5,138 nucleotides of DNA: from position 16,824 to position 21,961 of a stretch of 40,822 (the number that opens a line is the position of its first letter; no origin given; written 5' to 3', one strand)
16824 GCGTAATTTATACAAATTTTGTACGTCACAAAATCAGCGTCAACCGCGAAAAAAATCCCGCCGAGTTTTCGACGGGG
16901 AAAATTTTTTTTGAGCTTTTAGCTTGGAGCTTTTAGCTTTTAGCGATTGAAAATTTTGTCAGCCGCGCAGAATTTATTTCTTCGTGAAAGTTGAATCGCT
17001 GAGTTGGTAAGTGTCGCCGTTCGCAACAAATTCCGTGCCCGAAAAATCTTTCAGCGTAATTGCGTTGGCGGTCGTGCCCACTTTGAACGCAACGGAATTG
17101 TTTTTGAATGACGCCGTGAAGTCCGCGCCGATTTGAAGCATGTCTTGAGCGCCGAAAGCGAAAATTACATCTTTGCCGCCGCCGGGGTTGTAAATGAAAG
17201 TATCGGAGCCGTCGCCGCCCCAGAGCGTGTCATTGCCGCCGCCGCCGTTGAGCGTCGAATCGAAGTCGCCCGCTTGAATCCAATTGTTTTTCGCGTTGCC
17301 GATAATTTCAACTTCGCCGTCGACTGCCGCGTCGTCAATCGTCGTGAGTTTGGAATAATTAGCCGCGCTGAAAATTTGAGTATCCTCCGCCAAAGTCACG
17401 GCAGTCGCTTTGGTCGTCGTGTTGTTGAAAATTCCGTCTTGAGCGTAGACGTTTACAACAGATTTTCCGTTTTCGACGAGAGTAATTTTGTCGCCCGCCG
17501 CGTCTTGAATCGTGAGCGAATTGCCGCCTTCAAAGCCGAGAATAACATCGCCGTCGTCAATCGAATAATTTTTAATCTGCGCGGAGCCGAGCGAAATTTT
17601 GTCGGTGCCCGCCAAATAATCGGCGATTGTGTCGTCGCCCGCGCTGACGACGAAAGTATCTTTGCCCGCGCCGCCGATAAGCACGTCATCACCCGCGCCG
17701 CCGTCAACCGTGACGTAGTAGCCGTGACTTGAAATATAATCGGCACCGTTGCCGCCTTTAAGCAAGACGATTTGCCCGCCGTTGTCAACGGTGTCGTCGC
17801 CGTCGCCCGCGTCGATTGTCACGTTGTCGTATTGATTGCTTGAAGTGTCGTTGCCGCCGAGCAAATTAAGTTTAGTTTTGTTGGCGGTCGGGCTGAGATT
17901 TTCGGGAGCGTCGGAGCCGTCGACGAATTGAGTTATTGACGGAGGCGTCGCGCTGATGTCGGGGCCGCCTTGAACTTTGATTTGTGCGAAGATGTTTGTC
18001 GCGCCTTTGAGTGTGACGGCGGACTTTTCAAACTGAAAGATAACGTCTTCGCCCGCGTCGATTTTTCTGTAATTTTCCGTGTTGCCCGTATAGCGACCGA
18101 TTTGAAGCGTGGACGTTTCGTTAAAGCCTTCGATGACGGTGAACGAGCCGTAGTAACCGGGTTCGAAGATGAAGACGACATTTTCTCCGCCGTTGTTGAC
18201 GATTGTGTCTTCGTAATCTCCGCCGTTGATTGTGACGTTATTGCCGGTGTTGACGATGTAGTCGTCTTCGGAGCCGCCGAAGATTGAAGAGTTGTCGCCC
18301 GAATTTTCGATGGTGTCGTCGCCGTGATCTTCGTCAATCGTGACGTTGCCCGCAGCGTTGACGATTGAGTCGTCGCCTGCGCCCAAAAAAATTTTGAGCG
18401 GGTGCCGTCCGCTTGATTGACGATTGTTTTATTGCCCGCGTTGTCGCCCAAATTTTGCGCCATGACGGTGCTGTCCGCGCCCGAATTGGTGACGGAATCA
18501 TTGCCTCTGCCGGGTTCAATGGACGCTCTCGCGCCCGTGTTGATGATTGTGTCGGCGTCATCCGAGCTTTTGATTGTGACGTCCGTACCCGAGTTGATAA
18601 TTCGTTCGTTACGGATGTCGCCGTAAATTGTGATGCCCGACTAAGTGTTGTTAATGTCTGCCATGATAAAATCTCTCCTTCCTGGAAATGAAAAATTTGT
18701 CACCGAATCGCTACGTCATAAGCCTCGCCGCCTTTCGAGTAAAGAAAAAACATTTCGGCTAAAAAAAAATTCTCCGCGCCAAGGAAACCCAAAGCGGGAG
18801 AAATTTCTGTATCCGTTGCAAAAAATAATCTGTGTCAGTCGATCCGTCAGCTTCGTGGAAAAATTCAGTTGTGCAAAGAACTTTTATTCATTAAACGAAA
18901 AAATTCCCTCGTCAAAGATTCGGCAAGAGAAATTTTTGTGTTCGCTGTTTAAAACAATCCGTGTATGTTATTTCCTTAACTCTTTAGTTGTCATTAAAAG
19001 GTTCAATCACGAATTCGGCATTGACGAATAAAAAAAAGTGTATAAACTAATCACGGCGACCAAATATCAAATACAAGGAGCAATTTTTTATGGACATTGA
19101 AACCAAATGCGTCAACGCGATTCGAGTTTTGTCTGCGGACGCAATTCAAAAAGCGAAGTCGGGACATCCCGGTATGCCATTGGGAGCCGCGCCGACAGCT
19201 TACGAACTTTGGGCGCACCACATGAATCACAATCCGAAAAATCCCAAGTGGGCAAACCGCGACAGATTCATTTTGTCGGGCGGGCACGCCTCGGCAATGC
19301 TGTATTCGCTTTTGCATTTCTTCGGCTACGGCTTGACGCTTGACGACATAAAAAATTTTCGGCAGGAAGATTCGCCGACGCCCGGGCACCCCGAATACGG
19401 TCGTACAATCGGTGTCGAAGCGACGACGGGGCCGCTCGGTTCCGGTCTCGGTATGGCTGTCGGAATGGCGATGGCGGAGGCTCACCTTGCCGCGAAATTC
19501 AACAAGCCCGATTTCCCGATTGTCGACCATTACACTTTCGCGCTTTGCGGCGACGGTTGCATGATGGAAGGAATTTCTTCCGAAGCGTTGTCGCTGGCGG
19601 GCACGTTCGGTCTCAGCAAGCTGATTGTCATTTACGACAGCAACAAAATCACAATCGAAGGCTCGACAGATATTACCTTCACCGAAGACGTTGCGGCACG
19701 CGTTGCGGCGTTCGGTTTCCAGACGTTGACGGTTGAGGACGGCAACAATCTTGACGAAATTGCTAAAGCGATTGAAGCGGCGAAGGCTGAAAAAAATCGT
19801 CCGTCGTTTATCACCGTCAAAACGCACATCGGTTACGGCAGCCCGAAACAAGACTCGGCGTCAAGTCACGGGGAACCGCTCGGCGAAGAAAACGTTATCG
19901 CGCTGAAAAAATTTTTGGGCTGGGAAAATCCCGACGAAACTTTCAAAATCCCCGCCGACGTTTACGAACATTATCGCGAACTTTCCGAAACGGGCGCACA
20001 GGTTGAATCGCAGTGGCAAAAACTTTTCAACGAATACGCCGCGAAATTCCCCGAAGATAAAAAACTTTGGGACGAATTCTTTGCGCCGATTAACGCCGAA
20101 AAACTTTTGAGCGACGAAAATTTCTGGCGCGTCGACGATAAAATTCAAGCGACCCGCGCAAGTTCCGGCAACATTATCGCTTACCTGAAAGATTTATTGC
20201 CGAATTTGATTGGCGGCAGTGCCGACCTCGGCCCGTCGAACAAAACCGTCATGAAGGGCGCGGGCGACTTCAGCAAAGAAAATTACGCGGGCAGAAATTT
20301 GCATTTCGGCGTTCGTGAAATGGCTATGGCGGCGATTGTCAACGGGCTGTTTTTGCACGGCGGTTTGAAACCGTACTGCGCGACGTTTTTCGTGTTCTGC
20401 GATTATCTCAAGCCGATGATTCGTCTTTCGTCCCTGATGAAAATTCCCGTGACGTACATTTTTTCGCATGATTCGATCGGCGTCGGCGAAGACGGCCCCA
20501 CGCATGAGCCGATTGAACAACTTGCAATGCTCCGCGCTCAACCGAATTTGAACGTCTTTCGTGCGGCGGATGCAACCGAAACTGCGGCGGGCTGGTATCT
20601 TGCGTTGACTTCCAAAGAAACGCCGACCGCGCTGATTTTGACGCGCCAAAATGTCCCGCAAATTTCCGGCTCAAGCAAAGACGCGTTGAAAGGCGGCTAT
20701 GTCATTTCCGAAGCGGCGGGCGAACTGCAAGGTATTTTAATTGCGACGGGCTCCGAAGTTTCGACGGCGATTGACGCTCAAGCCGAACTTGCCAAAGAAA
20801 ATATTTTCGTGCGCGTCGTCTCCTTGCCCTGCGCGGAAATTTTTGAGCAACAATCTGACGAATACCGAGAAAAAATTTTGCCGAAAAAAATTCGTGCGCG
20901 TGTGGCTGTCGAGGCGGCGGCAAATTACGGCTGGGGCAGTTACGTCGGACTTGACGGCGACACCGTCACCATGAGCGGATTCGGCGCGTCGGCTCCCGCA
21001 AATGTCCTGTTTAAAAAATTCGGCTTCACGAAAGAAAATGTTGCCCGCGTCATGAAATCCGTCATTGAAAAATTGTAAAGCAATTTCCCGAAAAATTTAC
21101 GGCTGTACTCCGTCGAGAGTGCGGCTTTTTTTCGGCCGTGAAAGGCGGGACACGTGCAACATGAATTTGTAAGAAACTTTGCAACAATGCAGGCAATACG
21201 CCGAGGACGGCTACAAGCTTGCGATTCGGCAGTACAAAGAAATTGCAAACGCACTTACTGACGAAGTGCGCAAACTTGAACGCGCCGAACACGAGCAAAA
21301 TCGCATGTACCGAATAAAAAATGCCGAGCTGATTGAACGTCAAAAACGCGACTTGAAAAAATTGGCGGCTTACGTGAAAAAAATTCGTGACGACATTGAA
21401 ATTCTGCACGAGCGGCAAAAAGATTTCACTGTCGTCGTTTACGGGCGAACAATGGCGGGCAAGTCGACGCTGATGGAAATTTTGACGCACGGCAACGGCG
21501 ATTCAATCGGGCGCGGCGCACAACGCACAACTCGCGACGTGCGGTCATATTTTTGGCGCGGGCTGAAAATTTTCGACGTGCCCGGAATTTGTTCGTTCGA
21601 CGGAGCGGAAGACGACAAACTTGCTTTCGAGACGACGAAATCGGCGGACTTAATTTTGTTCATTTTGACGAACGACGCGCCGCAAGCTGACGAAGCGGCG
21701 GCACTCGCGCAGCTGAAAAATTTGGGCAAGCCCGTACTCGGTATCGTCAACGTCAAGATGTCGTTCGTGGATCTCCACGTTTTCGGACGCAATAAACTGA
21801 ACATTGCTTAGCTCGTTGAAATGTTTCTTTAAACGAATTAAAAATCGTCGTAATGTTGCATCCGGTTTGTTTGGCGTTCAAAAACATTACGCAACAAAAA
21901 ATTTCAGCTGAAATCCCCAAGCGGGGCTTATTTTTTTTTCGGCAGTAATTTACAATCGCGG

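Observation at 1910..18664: Head-to-tail array of giant RTX/beta-roll paralogs with a shared C-terminal module and no secretion genes nearby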

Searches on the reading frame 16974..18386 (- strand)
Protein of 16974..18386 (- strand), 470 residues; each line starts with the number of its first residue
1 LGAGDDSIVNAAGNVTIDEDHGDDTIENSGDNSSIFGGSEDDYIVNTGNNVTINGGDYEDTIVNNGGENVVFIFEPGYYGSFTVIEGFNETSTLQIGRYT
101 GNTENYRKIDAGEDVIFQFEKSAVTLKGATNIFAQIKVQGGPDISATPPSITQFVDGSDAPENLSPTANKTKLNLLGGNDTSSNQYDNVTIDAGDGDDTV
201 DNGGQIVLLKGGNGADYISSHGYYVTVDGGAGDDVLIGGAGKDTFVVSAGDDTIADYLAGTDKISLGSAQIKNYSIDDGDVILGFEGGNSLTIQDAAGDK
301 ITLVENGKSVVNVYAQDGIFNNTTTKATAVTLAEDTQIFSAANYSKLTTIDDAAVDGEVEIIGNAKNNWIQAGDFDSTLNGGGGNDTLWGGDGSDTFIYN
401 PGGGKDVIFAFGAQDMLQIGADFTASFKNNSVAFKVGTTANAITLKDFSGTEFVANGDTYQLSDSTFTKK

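Call 7: search_protein_families(library=pfam, proteins=[window:16974-18386:-], max_evalue=0.01)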
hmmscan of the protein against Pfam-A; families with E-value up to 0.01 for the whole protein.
window:16974-18386:- (470 aa): 1 family
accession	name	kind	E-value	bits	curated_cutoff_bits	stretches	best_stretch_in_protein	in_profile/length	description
PF00353.25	HemolysinCabind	-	2.7e-11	43.7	23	2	362-396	1-35/36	RTX calcium-binding nonapeptide repeat (4 copies)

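Call 9: search_protein_families(library=ncbifam, proteins=[window:16974-18386:-], max_evalue=1)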
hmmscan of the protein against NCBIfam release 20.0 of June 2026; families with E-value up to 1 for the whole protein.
window:16974-18386:- (470 aa): 9 families
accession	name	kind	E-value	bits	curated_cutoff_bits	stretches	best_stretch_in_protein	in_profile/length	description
NF050046.1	PueAB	exception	5e-19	68.1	670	3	227-425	381-572/616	polyurethane esterase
NF052454.1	BtaGlycanEglC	equivalog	1.2e-16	60.7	700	3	342-453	83-193/459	endo-1,3-1,4-beta-glycanase EglC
NF046115.1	Ca_rpt_SMc04171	equivalog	9.5e-15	54.7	625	3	148-298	227-363/574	SMc04171 family calcium-binding repeat protein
NF033943.0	RTX_toxin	subfamily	4.8e-13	48.2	1000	3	172-295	725-855/930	RTX family hemolysin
NF053766.1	ZapA_metallo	exception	3.4e-07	29.7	940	2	189-273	328-421/483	ZapA family metalloprotease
NF035945.1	Zn_serralysin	subfamily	1.5e-06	27.7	500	2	357-400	327-370/462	serralysin family metalloprotease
NF033203.1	entero_EhxA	exception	0.00021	19.6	2000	2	358-421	738-799/997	enterohemolysin EhxA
NF001844.0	PRK00568.1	equivalog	0.18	11.9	106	1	270-307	19-56/76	carbon storage regulator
NF007410.2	PRK09946.1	equivalog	0.78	9.2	300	1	8-66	158-217/269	protein YdhT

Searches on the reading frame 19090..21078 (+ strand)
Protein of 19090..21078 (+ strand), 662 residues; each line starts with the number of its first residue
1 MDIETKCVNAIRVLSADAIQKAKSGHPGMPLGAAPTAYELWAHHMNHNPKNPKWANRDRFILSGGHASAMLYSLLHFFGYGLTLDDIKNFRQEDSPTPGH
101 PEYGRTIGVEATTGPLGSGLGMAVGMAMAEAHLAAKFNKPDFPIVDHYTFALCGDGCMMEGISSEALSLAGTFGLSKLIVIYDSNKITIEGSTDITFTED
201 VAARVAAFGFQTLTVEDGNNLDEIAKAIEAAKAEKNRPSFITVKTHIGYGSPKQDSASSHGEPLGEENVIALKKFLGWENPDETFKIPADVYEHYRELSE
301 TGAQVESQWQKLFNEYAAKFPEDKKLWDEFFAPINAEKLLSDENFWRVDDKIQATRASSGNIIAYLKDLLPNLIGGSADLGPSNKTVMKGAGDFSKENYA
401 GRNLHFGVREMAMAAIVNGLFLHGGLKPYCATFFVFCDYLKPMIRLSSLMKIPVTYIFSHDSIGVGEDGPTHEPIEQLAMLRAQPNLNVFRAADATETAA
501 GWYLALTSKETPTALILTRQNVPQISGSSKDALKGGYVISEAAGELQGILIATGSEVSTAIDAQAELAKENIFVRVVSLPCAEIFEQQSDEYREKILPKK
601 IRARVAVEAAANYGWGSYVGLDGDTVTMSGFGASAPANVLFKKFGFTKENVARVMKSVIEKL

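Call 10: search_protein_families(library=pfam, proteins=[window:19090-21078:+], max_evalue=0.001)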
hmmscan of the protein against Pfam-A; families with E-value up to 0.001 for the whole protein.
window:19090-21078:+ (662 aa): 7 families
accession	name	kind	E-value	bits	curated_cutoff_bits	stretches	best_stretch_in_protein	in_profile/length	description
PF00456.26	Transketolase_N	-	1.2e-137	458.9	22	1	4-326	2-324/334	Transketolase, thiamine diphosphate binding domain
PF02779.29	Transket_pyr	-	1.4e-49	168.5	27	1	354-523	4-173/174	Transketolase, pyrimidine binding domain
PF22613.1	Transketolase_C_1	-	5.6e-40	136.5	27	1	535-647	1-113/113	Transketolase-like TK C-terminal domain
PF02780.25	Transketolase_C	-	2.8e-11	43.8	25.9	1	549-651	13-124/124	Transketolase, C-terminal domain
PF02775.26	TPP_enzyme_C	-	1.4e-05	25.4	21.9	1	110-243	24-151/151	Thiamine pyrophosphate enzyme, C-terminal TPP binding domain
PF00676.26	E1_dh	-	0.0002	20.9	22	1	112-245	99-224/300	Dehydrogenase E1 component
PF13292.11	DXP_synthase_N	-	0.00039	20.2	21.2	0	120-190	117-176/274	1-deoxy-D-xylulose-5-phosphate synthase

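Call 12: find_encoding_contigs(protein=window:19090-21078:+, flank=10000, max_places=6)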
Protein window:19090-21078:+ (662 aa): no gene with exactly this product is on record in the collection.

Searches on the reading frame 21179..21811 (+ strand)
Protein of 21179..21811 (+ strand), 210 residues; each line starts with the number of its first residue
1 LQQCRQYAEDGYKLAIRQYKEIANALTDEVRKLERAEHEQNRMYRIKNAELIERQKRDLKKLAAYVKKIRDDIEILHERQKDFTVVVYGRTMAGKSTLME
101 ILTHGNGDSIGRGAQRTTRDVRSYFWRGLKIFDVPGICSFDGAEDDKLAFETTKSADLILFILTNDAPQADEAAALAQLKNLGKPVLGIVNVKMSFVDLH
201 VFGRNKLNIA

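Call 11: search_protein_families(library=pfam, proteins=[window:21179-21811:+], max_evalue=0.001)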
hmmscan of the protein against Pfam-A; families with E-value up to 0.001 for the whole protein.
window:21179-21811:+ (210 aa): 4 families
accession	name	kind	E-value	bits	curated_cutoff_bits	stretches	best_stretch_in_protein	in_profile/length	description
PF01926.29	MMR_HSR1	-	1.1e-11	45.3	21.9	1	84-191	1-112/113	50S ribosome-binding GTPase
PF00350.29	Dynamin_N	-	4.3e-07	30.5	27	0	128-191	102-166/168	Dynamin family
PF03193.22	RsgA_GTPase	-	3e-05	24.3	30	1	52-141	72-172/174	RsgA GTPase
PF02421.24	FeoB_N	-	0.00033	20.6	27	1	84-192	2-114/156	Ferrous iron transport protein B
